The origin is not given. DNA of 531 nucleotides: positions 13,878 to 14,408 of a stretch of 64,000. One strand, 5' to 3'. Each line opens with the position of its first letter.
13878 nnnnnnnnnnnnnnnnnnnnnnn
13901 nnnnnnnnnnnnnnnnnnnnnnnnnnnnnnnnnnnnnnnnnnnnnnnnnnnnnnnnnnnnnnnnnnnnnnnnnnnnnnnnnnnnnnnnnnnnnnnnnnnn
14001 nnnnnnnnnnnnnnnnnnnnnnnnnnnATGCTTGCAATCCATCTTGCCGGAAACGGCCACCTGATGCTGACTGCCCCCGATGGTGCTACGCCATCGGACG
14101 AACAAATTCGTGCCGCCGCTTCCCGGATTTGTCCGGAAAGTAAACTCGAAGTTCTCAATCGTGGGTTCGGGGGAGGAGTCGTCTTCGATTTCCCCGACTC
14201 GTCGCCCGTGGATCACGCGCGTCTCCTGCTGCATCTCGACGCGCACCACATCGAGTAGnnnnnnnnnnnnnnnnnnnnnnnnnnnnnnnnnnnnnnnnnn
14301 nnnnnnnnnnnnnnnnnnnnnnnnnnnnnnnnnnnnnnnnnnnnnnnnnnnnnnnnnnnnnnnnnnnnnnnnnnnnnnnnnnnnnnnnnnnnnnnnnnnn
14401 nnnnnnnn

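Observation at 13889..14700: Tandem pair of paralogous small genes, each with a conserved ~100-nt promoter/leader hairpin and its own intrinsic terminator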

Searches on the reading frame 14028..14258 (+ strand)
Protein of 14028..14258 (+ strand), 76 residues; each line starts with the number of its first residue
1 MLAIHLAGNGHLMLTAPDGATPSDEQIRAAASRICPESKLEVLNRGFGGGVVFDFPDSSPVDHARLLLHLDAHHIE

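Call 9: find_homologous_proteins(query=window:14028-14255:+, max_evalue=10)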
Query window:14028-14255:+ (76 aa): 2 proteins with E <= 10 among 4 candidates.
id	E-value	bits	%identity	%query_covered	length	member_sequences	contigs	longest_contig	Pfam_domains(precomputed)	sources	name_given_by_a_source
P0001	1.4e-40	154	92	100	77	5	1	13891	-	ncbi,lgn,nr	ncbi:MAG: hypothetical protein Athens041674_597 [Parcubacteria group bacterium Athens0416_74]|nr:MAG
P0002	2.8e-36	140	87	100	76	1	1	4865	-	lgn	-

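Call 10: find_encoding_contigs(protein=P0001, flank=6000)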
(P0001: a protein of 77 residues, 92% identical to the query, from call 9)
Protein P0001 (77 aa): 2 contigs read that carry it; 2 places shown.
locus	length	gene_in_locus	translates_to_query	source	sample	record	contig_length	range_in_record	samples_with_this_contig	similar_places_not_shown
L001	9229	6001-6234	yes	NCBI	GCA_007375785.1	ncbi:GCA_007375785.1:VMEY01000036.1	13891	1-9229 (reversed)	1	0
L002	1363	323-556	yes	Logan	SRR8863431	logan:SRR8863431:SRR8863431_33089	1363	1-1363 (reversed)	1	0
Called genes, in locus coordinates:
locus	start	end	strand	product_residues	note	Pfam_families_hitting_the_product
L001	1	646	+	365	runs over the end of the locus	PF00712:DNA_pol3_beta, PF02767:DNA_pol3_beta_2, PF02768:DNA_pol3_beta_3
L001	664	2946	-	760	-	PF00912:Transgly, PF00905:Transpeptidase, PF17957:Big_7 (weak)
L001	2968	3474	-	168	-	PF02075:RuvC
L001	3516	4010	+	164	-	PF01988:VIT1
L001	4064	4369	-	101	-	PF00462:Glutaredoxin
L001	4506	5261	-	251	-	PF13328:HD_4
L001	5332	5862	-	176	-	PF20772:TACO1_YebC_N, PF01709:Transcrip_reg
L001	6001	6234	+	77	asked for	-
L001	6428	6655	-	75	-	-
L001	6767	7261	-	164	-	-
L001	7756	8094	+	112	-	-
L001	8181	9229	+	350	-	PF13476:AAA_23 (weak), PF02463:SMC_N (faint), PF13304:AAA_21, PF13175:AAA_15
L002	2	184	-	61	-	?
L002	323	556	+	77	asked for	-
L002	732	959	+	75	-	-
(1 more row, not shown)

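Call 11: find_encoding_contigs(protein=P0002, flank=6000)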
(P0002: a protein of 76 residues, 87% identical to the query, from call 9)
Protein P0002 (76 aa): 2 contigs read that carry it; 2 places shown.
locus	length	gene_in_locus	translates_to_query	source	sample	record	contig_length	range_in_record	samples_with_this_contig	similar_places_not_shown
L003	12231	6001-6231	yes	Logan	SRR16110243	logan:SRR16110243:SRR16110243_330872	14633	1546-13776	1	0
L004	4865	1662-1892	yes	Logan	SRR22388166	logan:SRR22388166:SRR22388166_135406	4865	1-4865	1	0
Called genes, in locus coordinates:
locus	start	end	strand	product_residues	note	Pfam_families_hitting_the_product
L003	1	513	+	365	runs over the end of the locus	PF00712:DNA_pol3_beta, PF02767:DNA_pol3_beta_2, PF02768:DNA_pol3_beta_3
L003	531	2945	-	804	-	PF00912:Transgly, PF00905:Transpeptidase, PF17957:Big_7 (weak)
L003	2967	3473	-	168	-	PF02075:RuvC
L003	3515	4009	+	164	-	PF01988:VIT1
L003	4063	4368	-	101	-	PF00462:Glutaredoxin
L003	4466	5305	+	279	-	-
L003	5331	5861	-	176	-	PF20772:TACO1_YebC_N, PF01709:Transcrip_reg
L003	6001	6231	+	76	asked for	-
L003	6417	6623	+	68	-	-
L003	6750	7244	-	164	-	-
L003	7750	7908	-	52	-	-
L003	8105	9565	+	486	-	PF04326:SLFN_AlbA_2, PF13749:HATPase_c_4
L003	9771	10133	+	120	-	PF02325:CCB3_YggT (weak)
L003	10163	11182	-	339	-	PF06068:TIP49 (faint), PF05496:RuvB_N, PF01078:Mg_chelatase (faint), PF13191:AAA_16 (weak), PF00004:AAA, PF07728:AAA_5, PF17864:AAA_lid_4, PF05491:WHD_RuvB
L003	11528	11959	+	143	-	-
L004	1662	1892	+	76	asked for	-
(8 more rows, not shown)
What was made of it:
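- The region downstream varies, with defence-like and transposase insertions in relatives (calls 10, 11).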

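Call 12: find_encoding_contigs(protein=window:14028-14258:+, flank=6000)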
Protein window:14028-14258:+ (76 aa): 8 contigs read that carry it; 6 places shown.
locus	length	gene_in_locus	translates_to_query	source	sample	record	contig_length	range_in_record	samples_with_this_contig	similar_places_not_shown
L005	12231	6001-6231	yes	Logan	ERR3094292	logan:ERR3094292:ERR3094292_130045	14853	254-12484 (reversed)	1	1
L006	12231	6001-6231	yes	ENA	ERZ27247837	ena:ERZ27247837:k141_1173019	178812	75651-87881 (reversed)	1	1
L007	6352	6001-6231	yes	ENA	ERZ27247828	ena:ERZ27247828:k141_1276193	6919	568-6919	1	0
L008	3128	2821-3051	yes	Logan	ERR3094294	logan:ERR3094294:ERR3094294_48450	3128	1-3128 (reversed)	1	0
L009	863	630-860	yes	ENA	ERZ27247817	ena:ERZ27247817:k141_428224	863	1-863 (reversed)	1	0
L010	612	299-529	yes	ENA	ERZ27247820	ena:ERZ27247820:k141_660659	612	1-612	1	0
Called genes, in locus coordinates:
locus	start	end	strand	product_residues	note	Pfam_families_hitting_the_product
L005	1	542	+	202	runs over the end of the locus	PF02767:DNA_pol3_beta_2, PF02768:DNA_pol3_beta_3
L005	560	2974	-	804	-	PF00912:Transgly, PF00905:Transpeptidase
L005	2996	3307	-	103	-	PF02075:RuvC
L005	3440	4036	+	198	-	PF01988:VIT1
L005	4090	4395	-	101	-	PF00462:Glutaredoxin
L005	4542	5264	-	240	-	PF13328:HD_4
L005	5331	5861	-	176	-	PF20772:TACO1_YebC_N, PF01709:Transcrip_reg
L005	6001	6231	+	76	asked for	-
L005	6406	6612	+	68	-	-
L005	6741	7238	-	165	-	-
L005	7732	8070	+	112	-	PF21784:Bflower (faint)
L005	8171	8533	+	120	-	PF02325:CCB3_YggT (weak)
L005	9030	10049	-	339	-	PF06068:TIP49 (faint), PF05496:RuvB_N, PF01078:Mg_chelatase (faint), PF13191:AAA_16 (weak), PF00004:AAA, PF07728:AAA_5, PF17864:AAA_lid_4, PF05491:WHD_RuvB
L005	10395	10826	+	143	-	-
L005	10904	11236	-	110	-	-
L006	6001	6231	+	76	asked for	-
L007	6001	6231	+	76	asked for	-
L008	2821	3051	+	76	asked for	-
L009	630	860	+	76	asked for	-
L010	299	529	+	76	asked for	-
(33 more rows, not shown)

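Call 19: search_protein_families(library=pfam, proteins=[window:14028-14255:+], max_evalue=1)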
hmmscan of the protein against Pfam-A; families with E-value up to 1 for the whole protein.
window:14028-14255:+ (76 aa): 1 family
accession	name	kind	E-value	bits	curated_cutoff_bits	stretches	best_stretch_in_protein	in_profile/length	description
PF03221.22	HTH_Tnp_Tc5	-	0.15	12.5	22.2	1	18-37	18-37/66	Tc5 transposase DNA-binding domain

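Call 34: search_protein_families(library=padloc, proteins=[window:14028-14255:+], max_evalue=1)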
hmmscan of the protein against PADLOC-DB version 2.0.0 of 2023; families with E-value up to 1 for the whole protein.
window:14028-14255:+ (76 aa): 0 families

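Call 35: search_protein_families(library=phrogs, proteins=[window:14028-14255:+], max_evalue=1)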
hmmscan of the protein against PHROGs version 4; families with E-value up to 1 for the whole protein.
window:14028-14255:+ (76 aa): 0 families

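Call 36: search_protein_families(library=ncbifam, proteins=[window:14028-14255:+], max_evalue=1)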
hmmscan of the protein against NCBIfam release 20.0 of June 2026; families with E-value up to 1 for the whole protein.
window:14028-14255:+ (76 aa): 1 family
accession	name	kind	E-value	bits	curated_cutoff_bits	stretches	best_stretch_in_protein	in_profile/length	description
TIGR04433.1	UrcA_uranyl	subfamily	0.13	12.3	25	1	12-39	35-62/92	UrcA family protein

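Call 37: search_solved_structures(query=A2, max_evalue=10)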
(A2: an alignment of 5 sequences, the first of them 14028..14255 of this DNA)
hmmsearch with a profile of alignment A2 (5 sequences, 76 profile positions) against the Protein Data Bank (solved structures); distinct sequences matched with E-value up to 10: 2.
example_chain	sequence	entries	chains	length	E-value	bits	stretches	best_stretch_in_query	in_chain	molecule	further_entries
2ns0_A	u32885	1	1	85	0.76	13.2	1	15-46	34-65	Hypothetical protein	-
9n9a_A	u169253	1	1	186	0.8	13.1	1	18-62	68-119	Polysaccharide export protein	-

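Call 38: predict_structure(protein=window:14028-14255:+)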
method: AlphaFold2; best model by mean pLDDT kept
length: 76 residues; sequences in the alignment: 1
mean_pLDDT: 79.7   pTM: 0.66
mean pLDDT of the five models: 79.7, 77.7, 69.3, 63.6, 62.8
residues with pLDDT >= 90: 5; 70-90: 63; 50-70: 5; < 50: 3
segments of 3 or more residues with pLDDT < 50: 74-76
pLDDT, mean of each block of 10 residues (from residue 1): 77 86 88 83 85 84 71 52
secondary structure, 60 per line:
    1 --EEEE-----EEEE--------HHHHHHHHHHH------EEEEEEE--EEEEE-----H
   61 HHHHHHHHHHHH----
elements in order: E3-6 E12-15 H24-34 E41-47 E50-54 H60-72
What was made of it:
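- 14028..14258 (+): ORF1, 76 aa, pI 5.5. Predicted beta-beta-alpha-beta-beta-alpha domain with a C-terminal helix (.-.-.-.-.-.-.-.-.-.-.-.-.). AF2 pLDDT 79.7, pTM 0.66 (call 38).
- On Prok_Ub (PF14454) / PRTRC_C (TIGR03738): The AF2 order of elements is beta-beta-alpha-beta-beta-alpha (call 38).
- AF2 on ORF1 gives pLDDT 79.7 (call 38). ORF1 is predicted to fold into a domain (call 38).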

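Call 42: fold_search(model_id=the predicted structure, library=pdb)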
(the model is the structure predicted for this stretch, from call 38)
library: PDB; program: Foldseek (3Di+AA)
matches with E <= 10: 400; with E <= 0.001: 0
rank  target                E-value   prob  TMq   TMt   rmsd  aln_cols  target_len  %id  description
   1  6zqg_DY               2.6e-01  0.35  0.42  0.27  11.2        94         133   14  Cryo-EM structure of the 90S pre-ribosome from Saccharomyces cerevisiae, state Dis-C (released 2020-09-23)
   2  4uje_BY               3.1e-01  0.23  0.37  0.26  11.1        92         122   14  Regulation of the mammalian elongation cycle by 40S subunit rolling: a eukaryotic-specific ribosome rearrangement (released 2014-07-16)
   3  7olc_SY               3.3e-01  0.25  0.38  0.25  11.6        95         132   12  Thermophilic eukaryotic 80S ribosome at idle POST state (released 2022-01-26)
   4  8q8o_A                3.5e-01  0.15  0.29  0.20   7.4        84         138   12  PA14_16140 protein: the regulator of an operon involved in the biofilm formation in PA14 P. aeruginosa (released 2024-02-28)
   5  8c00_d                5.1e-01  0.18  0.37  0.25  11.6        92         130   13  Enp1TAP-S21_A population of yeast small ribosomal subunit precursors depleted of rpS21/eS21 (released 2022-12-28)
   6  4z4q_A                6.1e-01  0.14  0.33  0.07   6.5        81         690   12  Quinazolinedione(PD 0305970)-DNA cleavage complex of topoisomerase IV from S. pneumoniae (released 2016-09-14)
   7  9n73_LF               6.5e-01  0.25  0.42  0.35  11.4        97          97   11  SSU processome maturation and disassembly, State G (released 2025-10-29)
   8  3j7a_1                6.9e-01  0.20  0.38  0.27   9.8        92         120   10  Cryo-EM structure of the Plasmodium falciparum 80S ribosome bound to the anti-protozoan drug emetine, small subunit (released 2014-07-16)
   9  4eyt_C                7.4e-01  0.38  0.44  0.37   3.5        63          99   16  Crystal structure of the C-terminal domain of Tetrahymena telomerase protein p65 (released 2012-06-20)
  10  2b30_A                7.4e-01  0.13  0.29  0.11  12.0        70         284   11  Initial Crystallographic Structural Analysis of a putative HAD/COF-like hydrolase from Plasmodium vivax (released 2005-09-27)
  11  3wqb_B                7.9e-01  0.51  0.51  0.41   6.4        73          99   15  Crystal structure of aeromonas sobria serine protease (ASP) and the chaperone (ORF2) complex (released 2015-03-25)
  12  7ase_n                8.4e-01  0.13  0.31  0.15   7.1        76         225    9  43S preinitiation complex from Trypanosoma cruzi with the kDDX60 helicase (released 2021-04-14)
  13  8j09_B                8.4e-01  0.13  0.34  0.08   9.3        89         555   13  Crystal structure of the Sld3 Cdc45-binding-domain, in complex with Cdc45 (released 2024-05-29)
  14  2idl_B                8.4e-01  0.07  0.24  0.19   7.7        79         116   15  Crystal Structure of Conserved Protein of Unknown Function from Streptococcus pneumoniae (released 2006-10-17)
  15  9kgt_D                8.9e-01  0.30  0.47  0.08   4.4        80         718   19  Crystal structure of topoisomerase IV from Klebsiella pneumoniae in complex with DNA and BWC0977, a dual-targeting bro (released 2025-11-12)
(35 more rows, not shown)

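Call 43: search_protein_representatives(alignment_id=A4)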
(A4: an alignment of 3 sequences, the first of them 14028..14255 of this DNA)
Query: 3 sequences, 76 profile positions. Proteins with E-value up to 0.001 (for the whole library): 6; up to 1e-10: 2; up to 1e-30: 1. The best 6 are listed.
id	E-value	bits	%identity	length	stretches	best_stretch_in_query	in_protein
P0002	2.0e-48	178.4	-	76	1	1-76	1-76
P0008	3.1e-17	78.6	-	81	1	1-74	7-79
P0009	4.3e-08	49.2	-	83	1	1-71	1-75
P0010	3.6e-07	46.3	-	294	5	18-54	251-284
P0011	2.6e-06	43.5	-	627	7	5-21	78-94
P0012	7.6e-04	35.6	-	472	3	4-36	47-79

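Call 46: search_protein_families(library=pfam, proteins=[P0008, P0009, P0010, P0011, P0012], max_evalue=1)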
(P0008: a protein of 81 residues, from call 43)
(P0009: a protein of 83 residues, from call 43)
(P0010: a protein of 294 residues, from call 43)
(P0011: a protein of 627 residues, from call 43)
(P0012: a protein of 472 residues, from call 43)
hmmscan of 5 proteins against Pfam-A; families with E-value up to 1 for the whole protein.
P0008 (81 aa): 1 family
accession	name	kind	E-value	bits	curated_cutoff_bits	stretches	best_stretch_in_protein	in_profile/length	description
PF04023.20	FeoA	-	0.13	12.8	23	1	39-60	33-55/74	FeoA domain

P0009 (83 aa): 0 families

P0010 (294 aa): 20 families
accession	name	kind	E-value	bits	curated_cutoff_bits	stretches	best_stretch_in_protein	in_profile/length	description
PF14454.12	Prok_Ub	-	1.1e-15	57.5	25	4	123-159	10-45/64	Prokaryotic Ubiquitin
PF24925.1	DUF7746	-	9.4e-13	48.6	27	3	68-91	3-26/85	Domain of unknown function (DUF7746)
PF08763.17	Ca_chan_IQ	-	3.1e-07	31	26.7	0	13-43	14-46/77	Voltage gated calcium channel IQ domain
PF11220.13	DUF3015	-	6.5e-07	29.8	25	2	87-127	19-61/142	Protein of unknown function (DUF3015)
PF24706.1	DUF7669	-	1.4e-05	25.6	23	0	79-103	20-44/75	Domain of unknown function (DUF7669)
PF03020.21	LEM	-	0.0005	20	24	0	18-31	2-15/40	LEM domain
PF23448.1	CAP-like_CFAP184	-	0.00063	20.4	27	0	70-102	7-39/131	CFAP184 CAP-like domain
PF11644.13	DUF3256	-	0.00074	19.5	25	0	16-55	127-166/195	Protein of unknown function (DUF3256)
PF11110.13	Phage_hub_GP28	-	0.00095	19.5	21.5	0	133-159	14-39/154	Baseplate hub distal subunit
PF04266.20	ASCH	-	0.0017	19.5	21.2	0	64-107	56-95/103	ASCH domain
PF08621.15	RPAP1_N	-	0.0021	18.2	25.3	0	135-159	12-36/46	RPAP1-like, N-terminal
PF01280.26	Ribosomal_L19e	-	0.0035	17.7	25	0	234-249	9-24/53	Ribosomal protein L19e, N-terminal domain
PF03574.21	Peptidase_S48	-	0.0052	17.3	27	0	65-94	64-93/149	Peptidase family S48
PF02065.24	Melibiase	-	0.0076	15.7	27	0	105-153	232-281/347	Melibiase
PF21117.3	MRB1590_C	-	0.012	16.7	27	0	3-44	7-48/102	MRB1590 C-terminal domain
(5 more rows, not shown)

P0011 (627 aa): 17 families
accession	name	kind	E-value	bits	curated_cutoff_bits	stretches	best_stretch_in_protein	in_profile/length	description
PF22893.2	ULD_2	-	5.6e-09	36.5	24.5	0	75-102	42-69/85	Ubiquitin-like domain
PF07495.19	Y_Y_Y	-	5.2e-08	33.1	26.6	0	218-241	19-42/65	Y_Y_Y domain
PF23607.1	WZC_N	-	1.6e-06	28.9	27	0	234-266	59-90/110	Tyrosine-protein kinase Wzc, N-terminal domain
PF06776.18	IalB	-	1.7e-06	28.6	22.1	0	161-194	73-106/131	Invasion associated locus B (IalB) protein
PF08235.19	LNS2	-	2.1e-06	27.8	32.3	0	65-109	29-73/226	LNS2 (Lipin/Ned1/Smp2)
PF04319.19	NifZ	-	3.1e-06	27.2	27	0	398-423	18-43/73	NifZ domain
PF14534.12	DUF4440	-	3.9e-06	27.7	25.2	0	142-179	8-45/107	Domain of unknown function (DUF4440)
PF11012.13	DUF2850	-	5e-06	27.2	22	0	36-68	35-70/79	Protein of unknown function (DUF2850)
PF19079.5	CFSR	-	0.00027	21.5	27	0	543-561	15-35/49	Collagen-flanked surface repeat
PF22300.2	NGO_1070-like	-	0.00087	20.2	26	0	559-598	26-65/99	NGO_1070-like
PF11193.13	DUF2812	-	0.0097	16.6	27.8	0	36-86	57-107/110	Protein of unknown function (DUF2812)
PF06480.20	FtsH_ext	-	0.012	16.3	25.5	0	93-149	24-55/103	FtsH Extracellular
PF11211.13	DUF2997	-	0.027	14.8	24.1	0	166-177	6-17/47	Protein of unknown function (DUF2997)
PF12914.13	SH3_7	-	0.028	14.7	21.3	0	263-292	2-29/47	SH3 domain of SH3b2 type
PF12852.13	Cupin_6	-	0.058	13.6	26.7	0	229-255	35-61/183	Cupin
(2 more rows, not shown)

P0012 (472 aa): 10 families
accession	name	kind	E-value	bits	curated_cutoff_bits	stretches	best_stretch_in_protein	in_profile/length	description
PF25115.1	Agd3_CE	-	0.00027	20.5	27.6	2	108-184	75-151/366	Agd3 deacetylase domain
PF17516.8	ProQ_C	-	0.0014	18.5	23.3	0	435-446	31-42/51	ProQ C-terminal domain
PF02369.22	Big_1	-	0.0016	18.9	34.9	2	372-424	20-63/93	Bacterial Ig-like domain (group 1)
PF11454.13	DUF3016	-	0.0034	17.6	25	0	89-119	77-107/139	Protein of unknown function (DUF3016)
PF22675.2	KH-I_KHDC4-BBP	-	0.014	15.7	30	0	43-57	26-40/76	KHDC4/BBP-like, KH-domain type I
PF09134.16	Invasin_D3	-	0.021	15.8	33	1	371-439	22-79/98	Invasin, domain 3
PF13860.13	FlgD_ig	-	0.072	13.5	27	0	180-209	16-43/79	FlgD Ig-like domain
PF25362.1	bPH_11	-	0.12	12.3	27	0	126-150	7-31/125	Bacterial PH domain-like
PF21766.3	Dit_C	-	0.71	10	27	0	125-172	74-121/165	Dit, C-terminal domain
PF13620.12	CarboxypepD_reg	-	0.79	10.5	32.3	0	102-158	3-56/82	Carboxypeptidase regulatory-like domain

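Call 47: search_protein_families(library=ncbifam, proteins=[P0008, P0009, P0010], max_evalue=1)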
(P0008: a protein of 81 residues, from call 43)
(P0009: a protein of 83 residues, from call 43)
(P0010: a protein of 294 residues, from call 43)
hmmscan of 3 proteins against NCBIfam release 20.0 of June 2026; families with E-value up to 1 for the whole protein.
P0008 (81 aa): 0 families

P0009 (83 aa): 1 family
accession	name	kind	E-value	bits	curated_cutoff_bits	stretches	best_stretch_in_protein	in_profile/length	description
NF002920.0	PRK03537.2-1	equivalog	0.15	11.2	470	1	11-56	149-194/314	molybdate ABC transporter substrate-binding protein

P0010 (294 aa): 12 families
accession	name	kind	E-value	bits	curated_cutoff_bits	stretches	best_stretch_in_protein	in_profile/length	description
TIGR03738.1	PRTRC_C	hypoth_equivalog_domain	2.9e-21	75.4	45.95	5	77-117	21-66/66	PRTRC system protein C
NF009203.0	PRK12551.1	equivalog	3e-08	33.6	359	0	84-126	75-117/196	ATP-dependent Clp protease proteolytic subunit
TIGR00493.1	clpP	equivalog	3.5e-07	30.1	308.6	0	258-293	77-112/192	ATP-dependent Clp endopeptidase proteolytic subunit ClpP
TIGR04567.1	RNAP_delt_lowGC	equivalog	4.5e-07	30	42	0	130-153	28-51/83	DNA-directed RNA polymerase subunit delta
TIGR02930.1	vnfG_nitrog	equivalog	1.6e-06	28.5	141.7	0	126-163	64-101/109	V-containing nitrogenase subunit delta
NF042966.1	AcAcCoAred_PhaB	equivalog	1.4e-05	24.8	436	2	70-131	93-154/240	acetoacetyl-CoA reductase PhaB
NF001574.0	PRK00392.2-5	subfamily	0.0014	18.6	98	0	128-155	39-65/75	DNA-directed RNA polymerase subunit omega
NF049883.1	resolv_YneB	equivalog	0.002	17.6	175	0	194-219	179-204/211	YneB family resolvase-like protein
NF041523.1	post_COAP_1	domain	0.0058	17.1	40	0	161-224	12-67/115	post-COAP-1 domain-containing protein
NF006779.0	PRK09293.1-3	equivalog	0.011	14.8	349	0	125-184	105-164/334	class 1 fructose-bisphosphatase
NF009204.0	PRK12552.1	equivalog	0.012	15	263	0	258-294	99-135/225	ATP-dependent Clp protease proteolytic subunit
NF011443.0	PRK14869.1-5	equivalog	0.023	13.1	335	0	65-134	445-514/546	putative manganese-dependent inorganic diphosphatase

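Call 48: find_encoding_contigs(protein=P0008, flank=5000, max_places=5)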
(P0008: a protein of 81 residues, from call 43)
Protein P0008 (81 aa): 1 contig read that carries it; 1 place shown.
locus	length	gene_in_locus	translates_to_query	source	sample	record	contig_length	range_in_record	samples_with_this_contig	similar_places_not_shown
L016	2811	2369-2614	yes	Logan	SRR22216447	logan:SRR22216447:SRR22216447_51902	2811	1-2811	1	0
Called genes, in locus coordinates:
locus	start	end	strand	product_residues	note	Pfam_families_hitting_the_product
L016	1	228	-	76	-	?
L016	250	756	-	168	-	PF02075:RuvC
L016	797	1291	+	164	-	PF01988:VIT1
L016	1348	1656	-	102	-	PF00462:Glutaredoxin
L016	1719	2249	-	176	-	PF20772:TACO1_YebC_N, PF01709:Transcrip_reg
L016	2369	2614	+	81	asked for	-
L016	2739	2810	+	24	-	?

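Call 49: find_encoding_contigs(protein=P0009, flank=5000, max_places=5)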
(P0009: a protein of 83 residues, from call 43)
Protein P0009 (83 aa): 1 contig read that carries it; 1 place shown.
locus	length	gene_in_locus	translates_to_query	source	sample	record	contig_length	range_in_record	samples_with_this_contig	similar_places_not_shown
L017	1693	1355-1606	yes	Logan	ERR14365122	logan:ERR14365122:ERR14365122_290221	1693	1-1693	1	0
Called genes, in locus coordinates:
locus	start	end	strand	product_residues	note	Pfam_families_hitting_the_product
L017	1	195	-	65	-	?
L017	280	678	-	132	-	-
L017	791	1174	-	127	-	-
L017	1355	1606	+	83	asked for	-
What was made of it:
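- YebC/TACO1 proteins are now regarded mainly as translation factors (own knowledge), and L017 lacks yebC nearby (call 49).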
